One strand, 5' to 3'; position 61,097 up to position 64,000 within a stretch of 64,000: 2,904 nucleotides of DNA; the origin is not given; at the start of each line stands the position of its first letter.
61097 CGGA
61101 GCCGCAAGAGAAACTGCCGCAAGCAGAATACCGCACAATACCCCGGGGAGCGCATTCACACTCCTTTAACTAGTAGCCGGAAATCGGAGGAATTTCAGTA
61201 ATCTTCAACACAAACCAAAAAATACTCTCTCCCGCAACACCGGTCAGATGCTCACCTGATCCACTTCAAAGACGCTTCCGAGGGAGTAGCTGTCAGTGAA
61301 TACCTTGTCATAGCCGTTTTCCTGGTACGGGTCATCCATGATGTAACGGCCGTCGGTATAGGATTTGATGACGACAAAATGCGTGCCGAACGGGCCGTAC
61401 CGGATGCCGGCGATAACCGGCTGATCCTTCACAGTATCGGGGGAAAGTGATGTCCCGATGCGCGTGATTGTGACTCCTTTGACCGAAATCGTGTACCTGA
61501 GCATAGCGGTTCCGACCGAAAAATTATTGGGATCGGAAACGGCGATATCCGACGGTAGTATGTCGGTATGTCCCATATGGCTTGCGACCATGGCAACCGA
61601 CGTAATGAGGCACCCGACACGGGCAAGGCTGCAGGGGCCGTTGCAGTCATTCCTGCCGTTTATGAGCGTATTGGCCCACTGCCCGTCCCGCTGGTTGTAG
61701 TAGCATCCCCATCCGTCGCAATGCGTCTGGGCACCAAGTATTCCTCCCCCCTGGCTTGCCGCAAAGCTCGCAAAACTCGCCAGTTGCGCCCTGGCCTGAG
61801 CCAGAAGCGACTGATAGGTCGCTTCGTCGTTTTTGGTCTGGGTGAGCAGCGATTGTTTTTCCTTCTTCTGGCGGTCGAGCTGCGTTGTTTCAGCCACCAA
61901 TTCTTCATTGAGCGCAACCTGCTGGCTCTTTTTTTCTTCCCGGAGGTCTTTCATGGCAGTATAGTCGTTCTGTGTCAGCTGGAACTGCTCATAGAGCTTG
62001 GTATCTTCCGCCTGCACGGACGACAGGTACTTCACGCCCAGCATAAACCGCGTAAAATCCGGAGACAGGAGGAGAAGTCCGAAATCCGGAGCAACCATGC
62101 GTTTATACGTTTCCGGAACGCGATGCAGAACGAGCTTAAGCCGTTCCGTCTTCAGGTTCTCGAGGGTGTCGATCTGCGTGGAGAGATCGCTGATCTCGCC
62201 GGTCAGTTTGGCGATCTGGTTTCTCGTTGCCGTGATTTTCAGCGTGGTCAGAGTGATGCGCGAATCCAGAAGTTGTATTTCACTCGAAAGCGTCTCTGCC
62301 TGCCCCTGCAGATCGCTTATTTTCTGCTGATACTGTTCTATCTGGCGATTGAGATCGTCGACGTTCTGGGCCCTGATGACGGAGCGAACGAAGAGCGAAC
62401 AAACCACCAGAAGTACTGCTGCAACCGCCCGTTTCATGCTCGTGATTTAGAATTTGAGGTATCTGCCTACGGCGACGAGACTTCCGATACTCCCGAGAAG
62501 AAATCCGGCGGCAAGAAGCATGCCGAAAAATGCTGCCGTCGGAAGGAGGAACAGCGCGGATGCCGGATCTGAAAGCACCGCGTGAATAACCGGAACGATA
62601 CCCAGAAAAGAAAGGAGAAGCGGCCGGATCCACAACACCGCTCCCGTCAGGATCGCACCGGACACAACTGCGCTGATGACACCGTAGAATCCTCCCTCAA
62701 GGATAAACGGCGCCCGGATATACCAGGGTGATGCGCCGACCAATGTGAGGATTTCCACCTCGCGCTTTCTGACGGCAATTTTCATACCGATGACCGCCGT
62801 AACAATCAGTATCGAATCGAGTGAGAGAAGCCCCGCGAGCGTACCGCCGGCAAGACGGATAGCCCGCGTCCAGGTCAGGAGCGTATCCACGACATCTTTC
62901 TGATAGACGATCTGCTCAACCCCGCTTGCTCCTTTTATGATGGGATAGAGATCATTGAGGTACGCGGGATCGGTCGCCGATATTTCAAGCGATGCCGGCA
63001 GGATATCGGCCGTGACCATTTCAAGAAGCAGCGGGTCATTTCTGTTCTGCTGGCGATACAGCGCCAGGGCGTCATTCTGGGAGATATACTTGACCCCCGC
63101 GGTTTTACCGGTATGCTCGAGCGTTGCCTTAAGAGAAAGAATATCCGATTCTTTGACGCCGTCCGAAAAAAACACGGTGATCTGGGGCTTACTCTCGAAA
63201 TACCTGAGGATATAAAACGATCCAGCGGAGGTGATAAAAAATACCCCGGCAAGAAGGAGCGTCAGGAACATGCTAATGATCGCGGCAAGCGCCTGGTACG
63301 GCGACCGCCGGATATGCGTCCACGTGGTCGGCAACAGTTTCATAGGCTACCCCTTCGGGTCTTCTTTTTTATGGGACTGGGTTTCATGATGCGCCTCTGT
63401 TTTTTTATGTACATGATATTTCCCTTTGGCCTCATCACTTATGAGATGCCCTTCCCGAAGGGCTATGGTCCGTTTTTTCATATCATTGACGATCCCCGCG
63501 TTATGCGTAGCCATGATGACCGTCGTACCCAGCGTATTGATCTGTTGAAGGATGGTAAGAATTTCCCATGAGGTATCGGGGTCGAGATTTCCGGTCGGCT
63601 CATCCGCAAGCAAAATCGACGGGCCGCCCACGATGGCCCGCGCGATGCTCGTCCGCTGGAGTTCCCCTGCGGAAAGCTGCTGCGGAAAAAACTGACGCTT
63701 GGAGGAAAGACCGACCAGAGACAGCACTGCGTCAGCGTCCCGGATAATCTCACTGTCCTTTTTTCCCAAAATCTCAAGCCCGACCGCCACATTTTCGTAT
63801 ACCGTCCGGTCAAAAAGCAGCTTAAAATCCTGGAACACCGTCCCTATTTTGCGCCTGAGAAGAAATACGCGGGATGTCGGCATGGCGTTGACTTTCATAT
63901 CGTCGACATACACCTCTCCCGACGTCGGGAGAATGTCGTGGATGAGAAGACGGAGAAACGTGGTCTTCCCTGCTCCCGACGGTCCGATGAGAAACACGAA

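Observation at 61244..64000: ftsE-ftsX followed by a coiled-coil protein with a C39-like cysteine peptidase domain (PcsB/EnvC analog)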

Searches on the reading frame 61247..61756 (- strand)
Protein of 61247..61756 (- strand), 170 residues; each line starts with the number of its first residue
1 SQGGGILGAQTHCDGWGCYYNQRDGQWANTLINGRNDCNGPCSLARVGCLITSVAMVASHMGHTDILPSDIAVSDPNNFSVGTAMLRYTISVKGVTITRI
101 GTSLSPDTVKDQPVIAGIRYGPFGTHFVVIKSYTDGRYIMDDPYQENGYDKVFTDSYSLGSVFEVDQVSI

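Call 27: search_solved_structures(query=A3, max_evalue=10, show_alignments=4)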
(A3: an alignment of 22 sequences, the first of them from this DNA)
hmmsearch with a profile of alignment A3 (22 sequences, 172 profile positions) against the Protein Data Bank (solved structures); distinct sequences matched with E-value up to 10: 2.
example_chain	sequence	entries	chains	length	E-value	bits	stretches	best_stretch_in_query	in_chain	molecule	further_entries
8rwj_D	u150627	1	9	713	0.85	12.9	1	83-159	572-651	Acetyl-coenzyme A synthetase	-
1w0d_A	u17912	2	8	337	1.5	12.2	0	122-170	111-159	3-ISOPROPYLMALATE DEHYDROGENASE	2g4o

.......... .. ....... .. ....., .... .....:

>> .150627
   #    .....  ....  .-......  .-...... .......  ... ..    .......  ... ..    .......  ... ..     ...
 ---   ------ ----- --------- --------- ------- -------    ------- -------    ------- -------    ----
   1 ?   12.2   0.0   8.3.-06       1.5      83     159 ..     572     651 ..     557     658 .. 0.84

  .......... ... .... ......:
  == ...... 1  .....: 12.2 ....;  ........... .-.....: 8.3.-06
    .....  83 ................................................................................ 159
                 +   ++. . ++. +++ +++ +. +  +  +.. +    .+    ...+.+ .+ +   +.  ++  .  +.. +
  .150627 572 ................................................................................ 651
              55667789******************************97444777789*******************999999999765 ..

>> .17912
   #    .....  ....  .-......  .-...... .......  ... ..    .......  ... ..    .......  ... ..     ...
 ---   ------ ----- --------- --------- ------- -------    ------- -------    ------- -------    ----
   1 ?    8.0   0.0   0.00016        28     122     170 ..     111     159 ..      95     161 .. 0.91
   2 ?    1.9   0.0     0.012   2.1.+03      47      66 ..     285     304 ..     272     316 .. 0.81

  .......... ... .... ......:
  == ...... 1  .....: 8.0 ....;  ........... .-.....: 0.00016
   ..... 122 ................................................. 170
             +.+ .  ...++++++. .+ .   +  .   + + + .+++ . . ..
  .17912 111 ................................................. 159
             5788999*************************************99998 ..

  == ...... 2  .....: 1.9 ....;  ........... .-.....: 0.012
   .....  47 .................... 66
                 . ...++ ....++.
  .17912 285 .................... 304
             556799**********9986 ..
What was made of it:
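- Closest known: Peptidase C39 / C39-like. Different: Sequence is too remote for any PDB hit by profile (call 27).
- A profile of the domain finds no solved structure by sequence (call 27).
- Tried and rejected: A profile of the domain alone gave no meaningful hit (call 27).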

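Call 29: search_protein_families(library=pfam, alignment_id=A3, max_evalue=1)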
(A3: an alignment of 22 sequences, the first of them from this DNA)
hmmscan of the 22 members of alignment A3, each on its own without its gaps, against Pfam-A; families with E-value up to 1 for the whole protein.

A. member 1, seq(170 aa): 2 families
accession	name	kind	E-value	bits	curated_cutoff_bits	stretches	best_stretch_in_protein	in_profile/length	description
PF13529.12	Peptidase_C39_2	-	1.1e-05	26.4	24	2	19-74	5-40/143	Peptidase_C39 like family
PF03412.21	Peptidase_C39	-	0.022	15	22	1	83-146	47-106/133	Peptidase C39 family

B. families by the number of members that match (of 22 scanned): 12 families
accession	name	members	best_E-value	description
PF13529.12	Peptidase_C39_2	22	2.8e-09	Peptidase_C39 like family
PF03412.21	Peptidase_C39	21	3.3e-05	Peptidase C39 family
PF12385.14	Peptidase_C70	5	0.0016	Papain-like cysteine protease AvrRpt2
PF03866.18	HAP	2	0.01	Hydrophobic abundant protein (HAP)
PF22321.2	Zona_CL2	1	0.016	Zonadhesin, second cohesin-like domain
PF08443.16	RimK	1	0.035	RimK-like ATP-grasp domain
PF21467.3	BetaGal_gal-bd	1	0.067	Beta-galactosidase, galactose-binding domain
PF19589.4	DUF6095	1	0.098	Family of unknown function (DUF6095)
PF20721.2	C19orf12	1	0.15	C19orf12-like protein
PF11814.14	DUF3335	1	0.26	Peptidase_C39 like family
PF03640.20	Lipoprotein_15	1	0.39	Secreted repeat of unknown function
PF11627.13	HnRNPA1_LC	1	0.41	Heterogeneous nuclear ribonucleoprotein A1, LC domain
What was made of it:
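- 61247..61747 (-): C39-like papain-fold peptidase domain (aa 231-397). Pfam Peptidase_C39_2 at 26.4 bits against a gathering score of 24 (call 29).
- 61691..61693 (-): Codon of Gln249, the predicted oxyanion-hole residue (in YYNQRD). It is separated from Cys276 by a ~20-residue family-specific insertion that carries the variable Cys265/Cys269 pair. The Pfam alignment puts aa 19-74 of the domain onto model positions 5-40 (call 29).
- On Peptidase_C39_2 / C39-like (Pfam PF13529, clan CA): The domain alone scores 26.4 bits, E 1.1e-5 (call 29).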

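Call 30: predict_structure(alignment_id=A2)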
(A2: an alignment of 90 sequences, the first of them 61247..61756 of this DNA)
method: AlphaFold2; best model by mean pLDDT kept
length: 170 residues; sequences in the alignment: 90
mean_pLDDT: 94.8   pTM: 0.91
mean pLDDT of the five models: 94.8, 94.7, 94.4, 91.6, 86.3
residues with pLDDT >= 90: 156; 70-90: 10; 50-70: 1; < 50: 3
segments of 3 or more residues with pLDDT < 50: 1-3
pLDDT, mean of each block of 10 residues (from residue 1): 75 97 97 93 95 99 98 97 95 98 96 96 89 98 96 97 97
secondary structure, 60 per line:
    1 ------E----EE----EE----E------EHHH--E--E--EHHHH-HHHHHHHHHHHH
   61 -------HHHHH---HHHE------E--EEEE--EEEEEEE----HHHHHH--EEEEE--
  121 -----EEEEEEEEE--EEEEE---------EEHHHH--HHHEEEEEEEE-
elements in order: H44-47 H49-60 H68-72 E89-92 E95-101 H106-111 E114-118 E126-134 E137-141 H153-156 E162-169
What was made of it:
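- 61247..61747 (-): Domain model pLDDT 94.8, pTM 0.91 (call 30).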

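Call 43: search_protein_representatives(protein=window:61247-61756:-)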
Query: 170 residues. Proteins with E-value up to 0.001 (for the whole library): 192; up to 1e-10: 95; up to 1e-30: 19. The best 150 are listed.
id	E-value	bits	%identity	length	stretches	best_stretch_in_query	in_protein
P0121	7.4e-73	260.2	69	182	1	1-169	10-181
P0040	5.5e-71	254.1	70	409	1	2-169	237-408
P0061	1.5e-69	249.4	66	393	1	1-168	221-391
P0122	1.1e-58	214.1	58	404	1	2-168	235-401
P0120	3.2e-57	209.3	63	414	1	2-169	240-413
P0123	1.9e-45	171.0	74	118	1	56-169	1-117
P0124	1.5e-44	168.1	32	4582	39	74-135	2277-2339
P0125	1.5e-36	142.0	55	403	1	2-169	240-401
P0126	7.2e-34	133.3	52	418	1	1-170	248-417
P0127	4.2e-33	130.8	50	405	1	7-163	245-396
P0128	6.7e-33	130.1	44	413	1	3-169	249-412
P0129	1.2e-32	129.2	46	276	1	3-169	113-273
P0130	1.9e-32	128.6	61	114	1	56-168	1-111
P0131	4.9e-32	127.3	49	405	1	2-165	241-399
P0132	6.0e-32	127.0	47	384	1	3-168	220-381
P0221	1.3e-09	54.3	35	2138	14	82-135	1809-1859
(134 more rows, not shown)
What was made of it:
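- Nearly all are 390-450 aa with the domain at the C-terminus (call 43).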

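Call 47: search_protein_families(library=pfam, proteins=[P0124], max_evalue=0.01)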
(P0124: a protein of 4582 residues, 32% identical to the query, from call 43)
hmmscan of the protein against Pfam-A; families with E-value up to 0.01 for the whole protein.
P0124 (4582 aa): 3 families
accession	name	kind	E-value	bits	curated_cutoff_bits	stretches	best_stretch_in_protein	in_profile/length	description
PF17963.7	Big_9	-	1.2e-187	609.8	23.6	36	842-934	1-88/89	Bacterial Ig domain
PF17892.7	Cadherin_5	-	2e-169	550.7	26.5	35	254-348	1-97/98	Cadherin-like domain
PF17803.7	Cadherin_4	-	1e-146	478.1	25.1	30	735-784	2-54/71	Bacterial cadherin-like domain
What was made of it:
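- Tried and rejected: P0124 (4582 aa, 39 matched stretches) is an Ig/cadherin repeat protein (call 47), and P0221 (2138 aa, 14 stretches) looks like the same kind of match.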

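Call 71: fold_search(model_id=the predicted structure, library=viral)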
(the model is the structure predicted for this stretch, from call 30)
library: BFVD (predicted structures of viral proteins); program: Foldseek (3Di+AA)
matches with E <= 10: 614; with E <= 0.001: 2
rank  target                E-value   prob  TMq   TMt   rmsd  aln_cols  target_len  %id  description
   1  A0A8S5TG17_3          5.7e-06  1.00  0.65  0.10   6.4       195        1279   17  Tail tape measure [Myoviridae sp. ctIty1]
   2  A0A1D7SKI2            4.5e-04  1.00  0.52  0.10   5.5       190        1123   20  Lysozyme [Cyanophage S-RIM14]
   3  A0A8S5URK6            1.7e-03  1.00  0.52  0.37   6.6       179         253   21  Peptidase [Siphoviridae sp. cthae16]
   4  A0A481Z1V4            1.3e-02  0.99  0.32  0.29   5.2        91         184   18  Uncharacterized protein [Mimivirus LCMiAC02]
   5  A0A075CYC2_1          6.9e-02  0.44  0.40  0.09   8.1       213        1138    9  Large tegument protein [Elephant endotheliotropic herpesvirus 5]
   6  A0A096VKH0            7.3e-02  0.97  0.32  0.19   3.6       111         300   14  Lysozyme [Synechococcus phage S-CBP1]
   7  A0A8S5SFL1            8.3e-02  0.93  0.52  0.38   5.4       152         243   14  Peptidase [Podoviridae sp. ctZih56]
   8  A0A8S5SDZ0            8.8e-02  0.84  0.28  0.18   4.8        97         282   13  Peptidase [Siphoviridae sp. ctnpt50]
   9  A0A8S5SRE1            8.8e-02  0.84  0.27  0.13   4.5        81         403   12  CHAP domain protein [Podoviridae sp. ctCi71]
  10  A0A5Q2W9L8            9.3e-02  0.94  0.29  0.33   4.1        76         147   10  (no name in the UniProt tables at hand)
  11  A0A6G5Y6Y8            1.1e-01  0.80  0.27  0.54   3.7        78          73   15  (no name in the UniProt tables at hand)
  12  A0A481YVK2            1.2e-01  0.18  0.21  0.06  13.1       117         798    6  LysM domain protein [Marseillevirus LCMAC201]
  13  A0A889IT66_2          1.3e-01  0.47  0.31  0.09   6.6       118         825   10  (no name in the UniProt tables at hand)
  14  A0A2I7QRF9            1.6e-01  0.30  0.23  0.28   4.6        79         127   14  (no name in the UniProt tables at hand)
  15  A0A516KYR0            1.8e-01  0.60  0.44  0.30   6.3       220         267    9  (no name in the UniProt tables at hand)
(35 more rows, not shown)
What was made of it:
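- The best viral fold matches are a tail tape-measure segment, a cyanophage 'lysozyme' and a phage 'peptidase' (call 71).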

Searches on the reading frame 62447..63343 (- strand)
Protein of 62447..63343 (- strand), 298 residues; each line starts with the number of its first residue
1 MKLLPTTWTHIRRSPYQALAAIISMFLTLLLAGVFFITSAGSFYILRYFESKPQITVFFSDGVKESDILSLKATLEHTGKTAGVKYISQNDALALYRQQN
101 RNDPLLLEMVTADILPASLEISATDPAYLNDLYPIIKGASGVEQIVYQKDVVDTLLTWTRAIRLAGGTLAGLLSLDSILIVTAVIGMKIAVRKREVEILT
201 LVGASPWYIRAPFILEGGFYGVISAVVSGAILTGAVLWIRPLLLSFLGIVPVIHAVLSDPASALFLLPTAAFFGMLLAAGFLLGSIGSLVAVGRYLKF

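Call 3: search_protein_families(library=pfam, proteins=[window:62447-63343:-], max_evalue=1)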
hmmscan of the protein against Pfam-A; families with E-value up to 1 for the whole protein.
window:62447-63343:- (298 aa): 3 families
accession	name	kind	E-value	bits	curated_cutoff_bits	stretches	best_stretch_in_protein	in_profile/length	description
PF18075.7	FtsX_ECD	-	2.4e-14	54.1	23.5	1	54-145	2-96/96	FtsX extracellular domain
PF02687.27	FtsX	-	3e-07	31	25.5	1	169-279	3-112/120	FtsX-like permease C-terminal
PF24642.1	DUF7636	-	0.26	11.7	27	1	120-201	11-90/99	Domain of unknown function (DUF7636)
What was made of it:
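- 62447..63343 (-): ftsX, the permease-like subunit with an extracellular domain (ECD, aa 54-145). Pfam FtsX_ECD 2.4e-14 covering the whole 96-position model, and FtsX 3e-7 (call 3).
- Checked: ftsX: 62447..63343, 298 aa. Pfam FtsX_ECD 2.4e-14 and FtsX 3e-7 (call 3).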

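Call 4: search_protein_families(library=ncbifam, proteins=[window:62447-63343:-], max_evalue=1)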
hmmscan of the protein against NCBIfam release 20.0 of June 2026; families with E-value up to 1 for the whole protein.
window:62447-63343:- (298 aa): 5 families
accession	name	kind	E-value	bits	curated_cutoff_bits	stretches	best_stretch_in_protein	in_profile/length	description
TIGR00439.2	FtsX_Gneg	equivalog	4.3e-46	157.4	255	1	6-297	7-292/292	permease-like cell division protein FtsX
NF038347.1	FtsX_Gpos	exception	1.2e-45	156.1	225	1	6-297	10-296/296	permease-like cell division protein FtsX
NF038346.1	FtsX_actino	exception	1.6e-37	129.6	250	1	6-297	7-307/308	permease-like cell division protein FtsX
NF008076.0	PRK10814.1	exception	0.04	12.9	473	1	174-237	276-336/399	lipoprotein-releasing ABC transporter permease subunit LolC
TIGR02212.1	lolCE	equivalog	0.12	11.3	362.45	1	184-232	287-334/411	lipoprotein-releasing ABC transporter permease subunit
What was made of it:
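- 62447..63343 (-): NCBIfam FtsX_Gneg 4.3e-46 and FtsX_Gpos 1.2e-45 (call 4).
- Checked: NCBIfam FtsX models 4e-46 and 1e-45, below their equivalog cut-offs (call 4).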

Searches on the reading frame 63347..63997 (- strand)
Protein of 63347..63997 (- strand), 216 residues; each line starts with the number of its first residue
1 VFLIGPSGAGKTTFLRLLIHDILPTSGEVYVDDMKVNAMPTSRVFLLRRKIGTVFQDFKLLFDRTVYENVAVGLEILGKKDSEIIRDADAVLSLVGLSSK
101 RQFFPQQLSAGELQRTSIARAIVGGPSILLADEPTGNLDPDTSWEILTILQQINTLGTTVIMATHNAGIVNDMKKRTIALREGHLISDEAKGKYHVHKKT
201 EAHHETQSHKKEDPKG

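Call 3: search_protein_families(library=pfam, proteins=[window:63347-63997:-], max_evalue=1)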
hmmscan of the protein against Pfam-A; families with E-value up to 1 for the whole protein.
window:63347-63997:- (216 aa): 17 families
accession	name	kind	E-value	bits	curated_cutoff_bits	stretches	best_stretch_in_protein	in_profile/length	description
PF00005.33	ABC_tran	-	4e-26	92.7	25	1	2-135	15-136/137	ABC transporter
PF13304.12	AAA_21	-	1.8e-08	35.3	27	2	121-171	255-304/304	AAA domain, putative AbiEii toxin, Type IV TA system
PF01637.24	ATPase_2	-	0.0032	17.8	33.2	1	2-102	24-130/225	ATPase domain predominantly from Archaea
PF13401.12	AAA_22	-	0.007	17.1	27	1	2-22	9-29/130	AAA domain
PF00910.28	RNA_helicase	-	0.022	15.7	21.5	1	2-32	2-37/105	RNA helicase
PF00004.35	AAA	-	0.041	14.8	21.2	1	1-22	1-22/131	ATPase family associated with various cellular activities (AAA)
PF25199.1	nSTAND_NTPase5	-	0.042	14.1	34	1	2-28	45-72/145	Novel STAND NTPase 5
PF13191.12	AAA_16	-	0.048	14.6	32.6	1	1-31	27-55/167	AAA ATPase domain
PF20720.3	nSTAND3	-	0.048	13.8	27.2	1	2-28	21-47/155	Novel STAND NTPase 3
PF13479.12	AAA_24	-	0.049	13.9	27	1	1-31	5-34/195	AAA domain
PF13671.12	AAA_33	-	0.064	14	27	1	2-19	3-20/143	AAA domain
PF24389.1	ORC-CDC6-like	-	0.073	12.2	27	1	1-22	35-56/571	ORC-CDC6-like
PF19975.5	DO-GTPase1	-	0.12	12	27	1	3-36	2-35/271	Double-GTPase 1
PF05729.18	NACHT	-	0.13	12.5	26.7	1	1-21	3-23/167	NACHT domain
PF13238.12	AAA_18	-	0.16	12.9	29.4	1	2-33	2-31/128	AAA domain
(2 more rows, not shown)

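Call 4: search_protein_families(library=ncbifam, proteins=[window:63347-63997:-], max_evalue=1)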
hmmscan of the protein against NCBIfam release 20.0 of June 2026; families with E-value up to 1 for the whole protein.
window:63347-63997:- (216 aa): 190 families (the best 25 are shown)
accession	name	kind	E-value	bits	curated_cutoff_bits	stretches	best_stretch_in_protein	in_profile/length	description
TIGR02673.1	FtsE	equivalog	1.7e-69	233.8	264.85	1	1-183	31-213/214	cell division ATP-binding protein FtsE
TIGR02314.1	ABC_MetN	equivalog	2.2e-45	155.1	499.7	1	3-205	36-239/343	methionine ABC transporter ATP-binding protein MetN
TIGR03608.1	L_ocin_972_ABC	subfamily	1.8e-40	138.7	254.85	1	3-178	29-204/206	putative bacteriocin export ABC transporter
NF038007.1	ABC_ATP_DarD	equivalog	2.5e-40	138.3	375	1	3-185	36-218/218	darobactin export ABC transporter ATP-binding protein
TIGR02211.1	LolD_lipo_ex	equivalog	3.2e-40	138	307.75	1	2-186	35-220/221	lipoprotein-releasing ABC transporter ATP-binding protein LolD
TIGR02982.1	heterocyst_DevA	subfamily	9.6e-39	133.2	295.8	1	3-185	36-219/220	ABC exporter ATP-binding subunit, DevA family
NF007027.0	PRK09493.1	equivalog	2.6e-38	131.7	379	1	2-191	31-220/240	glutamine ABC transporter ATP-binding protein GlnQ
NF008428.0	PRK11264.1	equivalog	5.9e-37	127.2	406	1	3-191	34-229/250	L-cystine ABC transporter ATP-binding protein TcyN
NF007826.0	PRK10535.1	equivalog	6.8e-37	127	966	1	3-208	39-245/648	macrolide ABC transporter ATP-binding protein/permease MacB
TIGR04521.1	ECF_ATPase_2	equivalog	7.2e-37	127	330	1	3-199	36-237/279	energy-coupling factor transporter ATPase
TIGR02315.1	ABC_phnC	equivalog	9.1e-37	126.8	266.1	1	3-193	33-232/243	phosphonate ABC transporter ATP-binding protein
NF008639.0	PRK11629.1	equivalog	2.7e-36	125.2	360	1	1-187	39-226/234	lipoprotein-releasing ABC transporter ATP-binding protein LolD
TIGR01187.1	potA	subfamily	7.9e-35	120.5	355.6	1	3-190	1-184/325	polyamine ABC transporter ATP-binding protein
NF008338.0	PRK11124.1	equivalog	2.2e-34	119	369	1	2-209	32-242/242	arginine ABC transporter ATP-binding protein ArtP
NF040840.2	tungstate_WtpC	equivalog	7.4e-34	117.5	440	1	3-186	31-210/347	tungstate ABC transporter ATP-binding protein WtpC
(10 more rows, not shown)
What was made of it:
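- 63347..64000 (-): ftsE, the ABC ATPase. The 5' end lies beyond the window end. TIGR02673 FtsE E 1.7e-69 and Pfam ABC_tran 4e-26 (calls 3, 4).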
